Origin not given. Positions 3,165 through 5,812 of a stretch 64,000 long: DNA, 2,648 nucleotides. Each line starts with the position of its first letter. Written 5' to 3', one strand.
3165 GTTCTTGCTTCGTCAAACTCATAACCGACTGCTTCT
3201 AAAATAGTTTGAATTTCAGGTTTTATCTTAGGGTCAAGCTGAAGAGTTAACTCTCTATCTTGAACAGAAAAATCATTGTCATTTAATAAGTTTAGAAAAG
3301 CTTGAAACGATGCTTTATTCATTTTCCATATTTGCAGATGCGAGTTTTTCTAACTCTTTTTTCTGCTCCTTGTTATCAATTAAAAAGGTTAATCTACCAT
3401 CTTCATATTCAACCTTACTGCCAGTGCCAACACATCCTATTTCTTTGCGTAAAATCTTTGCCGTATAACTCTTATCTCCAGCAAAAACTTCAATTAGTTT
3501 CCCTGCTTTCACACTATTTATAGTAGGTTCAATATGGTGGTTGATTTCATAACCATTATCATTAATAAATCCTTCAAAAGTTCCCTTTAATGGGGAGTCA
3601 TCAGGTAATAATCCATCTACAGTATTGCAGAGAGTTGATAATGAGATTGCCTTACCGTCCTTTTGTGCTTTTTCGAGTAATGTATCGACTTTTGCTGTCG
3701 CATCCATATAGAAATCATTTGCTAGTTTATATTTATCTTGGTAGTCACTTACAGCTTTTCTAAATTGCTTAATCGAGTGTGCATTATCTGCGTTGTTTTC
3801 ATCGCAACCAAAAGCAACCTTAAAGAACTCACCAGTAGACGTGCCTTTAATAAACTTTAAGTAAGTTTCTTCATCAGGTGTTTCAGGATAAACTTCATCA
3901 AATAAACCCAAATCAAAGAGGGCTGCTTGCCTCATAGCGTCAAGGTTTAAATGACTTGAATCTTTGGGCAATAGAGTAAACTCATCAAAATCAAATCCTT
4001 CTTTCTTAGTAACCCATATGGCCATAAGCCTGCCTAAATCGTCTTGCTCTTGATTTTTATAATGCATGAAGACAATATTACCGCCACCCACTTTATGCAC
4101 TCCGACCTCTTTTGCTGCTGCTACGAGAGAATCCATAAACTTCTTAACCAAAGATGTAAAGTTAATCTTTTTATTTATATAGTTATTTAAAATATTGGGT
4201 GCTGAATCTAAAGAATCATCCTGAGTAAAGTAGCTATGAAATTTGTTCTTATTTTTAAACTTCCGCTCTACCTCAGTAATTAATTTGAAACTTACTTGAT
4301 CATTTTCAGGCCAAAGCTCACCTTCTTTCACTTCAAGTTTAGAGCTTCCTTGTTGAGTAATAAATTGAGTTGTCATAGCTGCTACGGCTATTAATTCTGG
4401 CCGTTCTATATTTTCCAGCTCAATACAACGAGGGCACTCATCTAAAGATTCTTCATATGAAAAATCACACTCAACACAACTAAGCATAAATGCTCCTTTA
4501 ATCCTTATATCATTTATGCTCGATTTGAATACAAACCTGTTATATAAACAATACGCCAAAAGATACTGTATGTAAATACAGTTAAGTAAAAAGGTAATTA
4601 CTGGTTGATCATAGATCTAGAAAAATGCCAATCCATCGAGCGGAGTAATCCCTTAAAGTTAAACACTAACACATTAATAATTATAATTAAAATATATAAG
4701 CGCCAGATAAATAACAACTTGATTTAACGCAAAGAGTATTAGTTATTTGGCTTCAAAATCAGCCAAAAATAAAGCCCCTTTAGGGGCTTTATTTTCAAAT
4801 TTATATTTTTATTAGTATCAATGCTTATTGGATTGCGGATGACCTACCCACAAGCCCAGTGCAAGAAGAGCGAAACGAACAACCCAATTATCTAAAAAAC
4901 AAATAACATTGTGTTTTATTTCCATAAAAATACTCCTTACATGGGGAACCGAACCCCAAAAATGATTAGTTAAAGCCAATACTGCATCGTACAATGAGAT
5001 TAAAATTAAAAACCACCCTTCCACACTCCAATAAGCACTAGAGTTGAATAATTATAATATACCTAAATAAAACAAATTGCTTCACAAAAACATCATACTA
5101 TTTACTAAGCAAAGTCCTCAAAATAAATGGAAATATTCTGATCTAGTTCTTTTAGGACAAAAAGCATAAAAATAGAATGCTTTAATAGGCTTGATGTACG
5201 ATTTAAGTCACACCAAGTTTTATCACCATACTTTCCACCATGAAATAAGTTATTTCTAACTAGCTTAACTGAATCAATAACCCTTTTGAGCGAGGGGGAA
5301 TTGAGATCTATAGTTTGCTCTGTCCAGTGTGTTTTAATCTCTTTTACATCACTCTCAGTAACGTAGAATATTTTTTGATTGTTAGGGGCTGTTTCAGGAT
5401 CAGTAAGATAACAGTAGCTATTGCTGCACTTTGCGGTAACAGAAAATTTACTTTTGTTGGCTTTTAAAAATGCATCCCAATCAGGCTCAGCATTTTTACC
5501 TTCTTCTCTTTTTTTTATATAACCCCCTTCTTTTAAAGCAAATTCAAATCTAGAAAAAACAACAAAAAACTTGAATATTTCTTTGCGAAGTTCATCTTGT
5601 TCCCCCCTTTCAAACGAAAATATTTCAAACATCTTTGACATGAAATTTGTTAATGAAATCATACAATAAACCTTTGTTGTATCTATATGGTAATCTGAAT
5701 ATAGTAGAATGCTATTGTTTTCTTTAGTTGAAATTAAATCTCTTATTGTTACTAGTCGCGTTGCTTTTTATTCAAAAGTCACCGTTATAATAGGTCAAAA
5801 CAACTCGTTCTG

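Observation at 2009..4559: Uncharacterised two-gene operon (zinc-ribbon protein plus multi-TM protein) insulated by terminators in a defence island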

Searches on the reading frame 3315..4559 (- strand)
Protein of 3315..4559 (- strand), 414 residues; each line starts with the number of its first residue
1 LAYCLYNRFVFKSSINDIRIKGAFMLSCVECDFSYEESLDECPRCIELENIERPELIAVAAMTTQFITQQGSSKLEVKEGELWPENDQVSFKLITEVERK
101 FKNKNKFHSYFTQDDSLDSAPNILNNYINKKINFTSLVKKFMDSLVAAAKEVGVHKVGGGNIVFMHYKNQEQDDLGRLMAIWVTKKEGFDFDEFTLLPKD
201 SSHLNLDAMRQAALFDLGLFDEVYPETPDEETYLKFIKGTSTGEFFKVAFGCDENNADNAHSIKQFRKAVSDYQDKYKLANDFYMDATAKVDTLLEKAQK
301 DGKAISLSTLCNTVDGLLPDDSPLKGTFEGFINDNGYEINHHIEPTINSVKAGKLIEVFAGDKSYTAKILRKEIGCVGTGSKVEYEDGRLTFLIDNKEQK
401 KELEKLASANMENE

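Call 3: search_protein_families(library=pfam, proteins=[window:3315-4559:-], max_evalue=0.1)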
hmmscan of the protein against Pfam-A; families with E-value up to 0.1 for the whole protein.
window:3315-4559:- (414 aa): 3 families
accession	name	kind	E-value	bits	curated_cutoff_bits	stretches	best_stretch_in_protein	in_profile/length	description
PF04245.18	NA37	-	1.9e-23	83.8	24.6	1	75-397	19-320/325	37-kD nucleoid-associated bacterial protein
PF05842.16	Euplotes_phero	-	0.06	14.4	25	0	89-128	7-46/134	Euplotes octocarinatus mating pheromone protein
PF20959.2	BibA_N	-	0.07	13.9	27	0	121-152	15-45/48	BibA adhesin stalk domain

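Call 4: search_protein_families(library=padloc, proteins=[window:3315-4559:-], max_evalue=0.1)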
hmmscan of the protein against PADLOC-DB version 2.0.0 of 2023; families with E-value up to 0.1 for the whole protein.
window:3315-4559:- (414 aa): 0 families

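Call 5: search_protein_families(library=ncbifam, proteins=[window:3315-4559:-], max_evalue=0.1)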
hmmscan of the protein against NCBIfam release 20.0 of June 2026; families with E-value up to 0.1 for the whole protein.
window:3315-4559:- (414 aa): 2 families
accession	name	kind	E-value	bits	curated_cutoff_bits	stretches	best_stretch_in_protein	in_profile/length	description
NF053868.1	DS1_1_antiphage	equivalog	3.3e-121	404.7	330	1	35-390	5-363/369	nucleoid-associated anti-phage protein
NF001557.0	PRK00378.1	equivalog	2.8e-19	69.5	341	1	63-349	9-278/334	nucleoid-associated protein YejK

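Call 6: search_protein_families(library=phrogs, proteins=[window:3315-4559:-], max_evalue=0.1)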
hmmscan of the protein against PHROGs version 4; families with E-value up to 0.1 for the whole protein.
window:3315-4559:- (414 aa): 1 family
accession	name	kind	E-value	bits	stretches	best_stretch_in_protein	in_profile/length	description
phrog_3767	-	DNA, RNA and nucleotide metabolism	4.6e-66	224.1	1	61-404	8-333/338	nucleoid associated protein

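Call 31: list_cluster_members(proteins=[P0001, window:3315-4487:-])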
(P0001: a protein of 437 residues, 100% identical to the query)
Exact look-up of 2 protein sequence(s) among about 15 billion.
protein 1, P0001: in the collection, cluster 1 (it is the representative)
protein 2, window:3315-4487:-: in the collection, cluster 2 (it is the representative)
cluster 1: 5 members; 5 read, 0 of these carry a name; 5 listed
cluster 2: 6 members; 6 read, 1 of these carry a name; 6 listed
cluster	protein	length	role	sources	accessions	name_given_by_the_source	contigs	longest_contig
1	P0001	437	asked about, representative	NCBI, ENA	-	-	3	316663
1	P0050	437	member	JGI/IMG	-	-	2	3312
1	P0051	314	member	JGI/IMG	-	-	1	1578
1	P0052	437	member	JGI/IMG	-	-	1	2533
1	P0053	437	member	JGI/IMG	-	-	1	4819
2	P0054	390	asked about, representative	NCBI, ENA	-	-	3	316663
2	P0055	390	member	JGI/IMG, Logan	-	nucleoid-associated protein YejK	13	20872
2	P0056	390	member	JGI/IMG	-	-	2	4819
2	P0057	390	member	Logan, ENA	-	-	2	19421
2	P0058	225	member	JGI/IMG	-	-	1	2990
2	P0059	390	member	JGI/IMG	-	-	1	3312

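Call 36: find_homologous_proteins(query=window:3315-4487:-, max_evalue=0.001)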
Query window:3315-4487:- (390 aa): 46 proteins with E <= 0.001 among 3929 candidates.
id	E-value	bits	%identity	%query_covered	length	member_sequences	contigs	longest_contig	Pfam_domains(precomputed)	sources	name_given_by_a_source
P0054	8.7e-260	879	100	100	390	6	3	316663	PF04245.19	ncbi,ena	-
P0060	3.5e-222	755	89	98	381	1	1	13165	-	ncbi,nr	ncbi:MAG: nucleoid-associated protein, partial [Colwellia sp.]|nr:nucleoid-associated protein [Colwe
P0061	4.9e-220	748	86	100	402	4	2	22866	PF04245.19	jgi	jgi:nucleoid-associated protein YejK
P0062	1.5e-198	677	76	100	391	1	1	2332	PF04245.19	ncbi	-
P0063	3.6e-198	676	76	100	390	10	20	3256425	PF04245.19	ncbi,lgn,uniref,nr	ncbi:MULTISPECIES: nucleoid-associated protein [Vibrio]|uniref:nucleoid-associated protein n=1 Tax=V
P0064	3.6e-197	673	76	100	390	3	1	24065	PF04245.19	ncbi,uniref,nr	ncbi:nucleoid-associated protein [uncultured Pseudoalteromonas sp.]|uniref:nucleoid-associated prote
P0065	4.6e-196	669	75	100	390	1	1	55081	PF04245.19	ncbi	-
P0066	3.0e-190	650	73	100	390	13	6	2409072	PF04245.19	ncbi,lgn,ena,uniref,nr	ncbi:hypothetical protein CYK57_00111 [Actinobacillus pleuropneumoniae]|uniref:Putative 37KDa nucleo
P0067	1.0e-189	648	73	100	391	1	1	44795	PF04245.19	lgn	-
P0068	1.1e-189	648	72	100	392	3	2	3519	PF04245.19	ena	-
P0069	1.3e-188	645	73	100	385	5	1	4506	PF04245.19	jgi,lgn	jgi:nucleoid-associated protein YejK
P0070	2.9e-187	640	73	100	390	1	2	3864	PF04245.19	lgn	-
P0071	1.7e-186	638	71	100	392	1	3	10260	PF04245.19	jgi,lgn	jgi:nucleoid-associated protein YejK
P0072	6.4e-184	629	72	100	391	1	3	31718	PF04245.19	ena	-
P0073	9.6e-184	629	71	100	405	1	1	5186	PF04245.19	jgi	jgi:nucleoid-associated protein YejK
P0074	3.1e-180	617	69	100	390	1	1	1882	PF04245.19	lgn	-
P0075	1.3e-168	579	65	100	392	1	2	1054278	PF04245.19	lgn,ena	-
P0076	1.1e-164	566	64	100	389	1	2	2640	PF04245.19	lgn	-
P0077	4.8e-159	547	62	100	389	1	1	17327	PF04245.19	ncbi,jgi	-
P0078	5.4e-159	547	62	100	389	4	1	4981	PF04245.19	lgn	-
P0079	1.5e-152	526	61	99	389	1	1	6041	PF04245.19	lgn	-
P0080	4.0e-151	521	60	99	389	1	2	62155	PF04245.19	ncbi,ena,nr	ncbi:MAG: nucleoid-associated protein [Thalassotalea sp.]|nr:nucleoid-associated protein [Thalassota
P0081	5.7e-150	518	60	99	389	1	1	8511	PF04245.19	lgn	-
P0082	2.9e-148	512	77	74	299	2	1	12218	PF04245.19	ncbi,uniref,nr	ncbi:nucleoid-associated protein [Vibrio paracholerae]|uniref:nucleoid-associated protein n=1 Tax=Vi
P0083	2.4e-147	509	59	99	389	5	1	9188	PF04245.19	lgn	-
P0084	2.5e-147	509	58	100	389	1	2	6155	PF04245.19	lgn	-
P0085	3.0e-142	492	57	100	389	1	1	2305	PF04245.19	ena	-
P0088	6.2e-124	432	53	98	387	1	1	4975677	PF04245.19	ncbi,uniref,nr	ncbi:nucleoid-associated protein [Shewanella japonica]|uniref:Nucleoid-associated protein n=1 Tax=Sh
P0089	3.6e-123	429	52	98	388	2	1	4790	PF04245.19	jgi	jgi:nucleoid-associated protein YejK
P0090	1.1e-122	428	53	99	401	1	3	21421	PF04245.19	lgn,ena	-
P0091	1.1e-121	424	52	99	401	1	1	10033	PF04245.19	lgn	-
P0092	1.6e-121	424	52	98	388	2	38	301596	PF04245.19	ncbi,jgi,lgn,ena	ncbi:MAG: nucleoid-associated protein YejK [Cognaticolwellia sp.]|jgi:nucleoid-associated protein Ye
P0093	7.2e-121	422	53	99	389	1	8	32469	PF04245.19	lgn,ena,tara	tara:strand:- start:2215 stop:3384 length:1170 start_codon:yes stop_codon:yes gene_type:complete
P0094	2.1e-120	420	52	99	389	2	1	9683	PF04245.19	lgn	-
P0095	4.5e-119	416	51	98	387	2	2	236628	PF04245.19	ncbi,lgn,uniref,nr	ncbi:nucleoid-associated protein [Shewanella baltica]|uniref:nucleoid-associated protein n=1 Tax=She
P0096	4.8e-119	416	49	98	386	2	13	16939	PF04245.19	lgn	-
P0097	1.6e-118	414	51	98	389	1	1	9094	PF04245.19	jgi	jgi:nucleoid-associated protein YejK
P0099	5.9e-108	379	50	98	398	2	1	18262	PF04245.19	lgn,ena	-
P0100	2.0e-104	368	46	98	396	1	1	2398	PF04245.19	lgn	-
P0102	1.2e-101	359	45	98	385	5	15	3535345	PF04245.19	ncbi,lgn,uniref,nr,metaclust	ncbi:nucleoid-associated protein [Vibrio parahaemolyticus]|uniref:nucleoid-associated protein n=1 Ta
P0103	1.7e-92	328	43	98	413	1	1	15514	PF04245.19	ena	-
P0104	2.4e-51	193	36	79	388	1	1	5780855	PF04245.19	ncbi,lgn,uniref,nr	ncbi:nucleoid-associated protein [Pseudomonas sp. Q1-7]|uniref:nucleoid-associated protein n=1 Tax=P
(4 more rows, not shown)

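Call 43: search_solved_structures(query=A3, max_evalue=1, show_alignments=1)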
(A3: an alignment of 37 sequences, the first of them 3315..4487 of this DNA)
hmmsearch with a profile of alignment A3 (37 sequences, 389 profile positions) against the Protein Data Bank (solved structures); distinct sequences matched with E-value up to 1: 6.
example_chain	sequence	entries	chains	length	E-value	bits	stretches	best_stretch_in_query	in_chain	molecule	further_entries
9be2_A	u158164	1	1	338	2.7e-09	39.6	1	48-320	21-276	Nucleoid-associated protein YejK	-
8b9z_h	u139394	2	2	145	0.27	13.2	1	34-89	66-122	NADH dehydrogenase [ubiquinone] 1 beta subcomplex subunit 5, mitochondrial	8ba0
8esw_B5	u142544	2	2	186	0.47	12.5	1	34-89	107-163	NADH dehydrogenase [ubiquinone] 1 beta subcomplex subunit 5, mitochondrial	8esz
4yf0_A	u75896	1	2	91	0.55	12.3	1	276-338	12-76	DNA-binding protein HU-alpha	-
8iom_A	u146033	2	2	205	0.56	12.2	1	244-348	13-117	Colicin 1B | Colicin Ib protein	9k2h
4yfh_A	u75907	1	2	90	0.58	12.2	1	276-338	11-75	DNA-binding protein HU-alpha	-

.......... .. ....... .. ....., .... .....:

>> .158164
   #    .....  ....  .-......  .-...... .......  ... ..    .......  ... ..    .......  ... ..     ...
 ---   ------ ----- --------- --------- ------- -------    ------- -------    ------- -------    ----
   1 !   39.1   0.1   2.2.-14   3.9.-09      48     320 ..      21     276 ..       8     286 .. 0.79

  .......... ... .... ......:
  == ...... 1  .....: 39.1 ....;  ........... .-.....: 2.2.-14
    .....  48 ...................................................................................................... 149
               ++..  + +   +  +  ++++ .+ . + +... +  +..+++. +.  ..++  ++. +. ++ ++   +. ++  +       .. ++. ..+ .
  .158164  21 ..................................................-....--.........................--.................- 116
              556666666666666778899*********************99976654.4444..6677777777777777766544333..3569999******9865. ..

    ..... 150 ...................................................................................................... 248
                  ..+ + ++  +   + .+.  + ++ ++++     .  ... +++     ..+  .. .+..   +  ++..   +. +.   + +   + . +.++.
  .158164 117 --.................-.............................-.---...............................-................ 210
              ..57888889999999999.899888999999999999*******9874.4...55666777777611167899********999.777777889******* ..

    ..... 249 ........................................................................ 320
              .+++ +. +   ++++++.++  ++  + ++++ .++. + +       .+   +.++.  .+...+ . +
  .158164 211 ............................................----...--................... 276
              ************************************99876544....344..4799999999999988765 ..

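Call 60: predict_structure(alignment_id=A3)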
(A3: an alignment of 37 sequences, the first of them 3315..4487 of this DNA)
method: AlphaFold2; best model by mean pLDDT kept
length: 390 residues; sequences in the alignment: 37
mean_pLDDT: 76.2   pTM: 0.65
mean pLDDT of the five models: 76.2, 73.0, 70.9, 70.6, 70.0
residues with pLDDT >= 90: 60; 70-90: 222; 50-70: 69; < 50: 39
segments of 3 or more residues with pLDDT < 50: 26-28, 332-337, 341-366, 388-390
pLDDT, mean of each block of 10 residues (from residue 1): 76 78 54 87 75 87 77 76 75 86 93 93 84 82 86 89 72 72 78 89 79 73 78 74 88 84 87 82 89 89 88 82 66 50 42 42 48 68 53
secondary structure, 60 per line:
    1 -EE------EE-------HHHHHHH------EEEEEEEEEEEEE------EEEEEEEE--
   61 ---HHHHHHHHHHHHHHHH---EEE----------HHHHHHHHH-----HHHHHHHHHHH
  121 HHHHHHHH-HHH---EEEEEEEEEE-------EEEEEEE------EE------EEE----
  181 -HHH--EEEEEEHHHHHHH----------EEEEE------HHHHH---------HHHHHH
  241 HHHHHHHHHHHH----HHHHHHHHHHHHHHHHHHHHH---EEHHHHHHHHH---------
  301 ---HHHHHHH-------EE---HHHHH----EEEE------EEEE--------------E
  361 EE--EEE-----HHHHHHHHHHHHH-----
elements in order: H19-25 E32-44 E51-58 H64-79 E83-85 H96-104 H110-128 E136-145 E153-159 E174-176 E187-192 H193-199 E210-214 H221-225 H235-252 H257-277 H283-291 H304-310 H323-327 E332-335 E342-345 E360-362 E365-367 H373-385

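Call 69: fold_search(model_id=the predicted structure, library=pdb)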
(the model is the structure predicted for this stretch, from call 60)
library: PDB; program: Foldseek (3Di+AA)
matches with E <= 10: 167; with E <= 0.001: 1
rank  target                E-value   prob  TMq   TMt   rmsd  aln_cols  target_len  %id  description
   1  9be2                  4.1e-13  1.00  0.53  0.61   9.0       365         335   17  Structure of the E. coli nucleic associated protein, YejK (released 2024-05-15)
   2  5xfs_C                1.2e-01  0.15  0.16  0.20  13.8       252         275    9  Crystal structure of PE8-PPE15 in complex with EspG5 from M. tuberculosis (released 2017-08-30)
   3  9qxu_A                6.5e-01  0.03  0.10  0.06  21.5       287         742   10  JetABC DNA loaded state monomer (open) (released 2025-10-01)
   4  4w4i                  9.7e-01  0.04  0.13  0.18  17.7       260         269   10  Crystal structure of EspG3 from the ESX-3 type VII secretion system of M. tuberculosis (released 2014-10-01)
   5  4l4w_B                1.0e+00  0.05  0.15  0.19  15.1       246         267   10  Structure of EspG3 chaperone from the type VII (ESX-3) secretion system (released 2014-06-11)
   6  1i1a_A                1.1e+00  0.08  0.14  0.19  12.5       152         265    9  CRYSTAL STRUCTURE OF THE NEONATAL FC RECEPTOR COMPLEXED WITH A HETERODIMERIC FC (released 2001-02-14)
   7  6wjh_B                1.2e+00  0.16  0.10  0.17   9.9        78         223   13  Crystal structure of MAGE-A11 bound to the PCF11 degron (released 2020-10-14)
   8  7rw5_A                1.2e+00  0.02  0.07  0.07  17.6       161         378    6  Crystal structure of human methionine adenosyltransferase 2A (MAT2A) in complex with SAM and allosteric inhibitor Comp (released 2022-03-23)
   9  5ugh_A                1.3e+00  0.02  0.08  0.08  16.9       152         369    8  Crystal structure of Mat2a bound to the allosteric inhibitor PF-02929366 (released 2017-05-17)
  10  4k7h_A                1.4e+00  0.01  0.09  0.06  25.5       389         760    9  Major capsid protein P1 of the Pseudomonas phage phi6 (released 2013-08-14)
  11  3bew_A                1.5e+00  0.02  0.09  0.12  14.1       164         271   10  10mer Crystal Structure of chicken MHC class I haplotype B21 (released 2008-01-01)
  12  2wy3_A                1.7e+00  0.06  0.13  0.26  11.3       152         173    8  Structure of the HCMV UL16-MICB complex elucidates select binding of a viral immunoevasin to diverse NKG2D ligands (released 2010-02-02)
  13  4l4v_A                1.8e+00  0.06  0.13  0.18  13.6       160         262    9  Structure of human MAIT TCR in complex with human MR1-RL-6-Me-7-OH (released 2013-07-17)
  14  6faj_A                1.8e+00  0.02  0.07  0.08  17.0       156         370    6  The structure of Human Methionine Adenosyltransferase II in apo state (released 2019-02-06)
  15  4nqd_A                1.9e+00  0.04  0.11  0.16  14.1       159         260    8  Crystal structure of TCR-MR1 ternary complex and non-covalently bound 5-(2-oxopropylideneamino)-6-D-ribitylaminouracil (released 2014-04-16)
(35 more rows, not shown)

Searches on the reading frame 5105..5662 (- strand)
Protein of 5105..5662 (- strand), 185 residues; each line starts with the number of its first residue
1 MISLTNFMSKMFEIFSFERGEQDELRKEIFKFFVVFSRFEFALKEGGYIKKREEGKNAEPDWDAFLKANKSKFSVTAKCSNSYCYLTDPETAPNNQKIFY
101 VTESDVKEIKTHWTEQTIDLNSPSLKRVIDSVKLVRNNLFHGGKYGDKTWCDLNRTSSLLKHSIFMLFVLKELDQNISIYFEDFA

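Call 3: search_protein_families(library=pfam, proteins=[window:5105-5662:-], max_evalue=0.1)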
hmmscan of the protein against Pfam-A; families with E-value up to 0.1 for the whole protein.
window:5105-5662:- (185 aa): 1 family
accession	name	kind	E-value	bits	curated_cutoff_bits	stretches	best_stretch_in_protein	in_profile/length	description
PF16421.10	E2F_CC-MB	-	0.086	13.4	33.9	0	90-123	30-63/96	E2F transcription factor CC-MB domain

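Call 4: search_protein_families(library=padloc, proteins=[window:5105-5662:-], max_evalue=0.1)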
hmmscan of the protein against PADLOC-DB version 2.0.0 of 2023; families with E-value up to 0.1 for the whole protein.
window:5105-5662:- (185 aa): 0 families

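Call 5: search_protein_families(library=ncbifam, proteins=[window:5105-5662:-], max_evalue=0.1)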
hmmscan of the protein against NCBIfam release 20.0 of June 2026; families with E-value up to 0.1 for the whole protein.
window:5105-5662:- (185 aa): 0 families

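Call 6: search_protein_families(library=phrogs, proteins=[window:5105-5662:-], max_evalue=0.1)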
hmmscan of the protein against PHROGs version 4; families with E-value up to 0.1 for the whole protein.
window:5105-5662:- (185 aa): 1 family
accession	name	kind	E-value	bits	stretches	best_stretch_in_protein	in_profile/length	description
phrog_19013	-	unknown function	1.1e-13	52.1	1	23-182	3-149/153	-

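Call 73: search_protein_families(library=pfam, proteins=[window:5105-5662:-], max_evalue=10)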
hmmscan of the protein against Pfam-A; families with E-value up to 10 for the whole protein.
window:5105-5662:- (185 aa): 1 family
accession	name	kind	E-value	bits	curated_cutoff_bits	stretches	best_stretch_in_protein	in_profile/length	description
PF16421.10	E2F_CC-MB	-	0.086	13.4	33.9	1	90-123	30-63/96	E2F transcription factor CC-MB domain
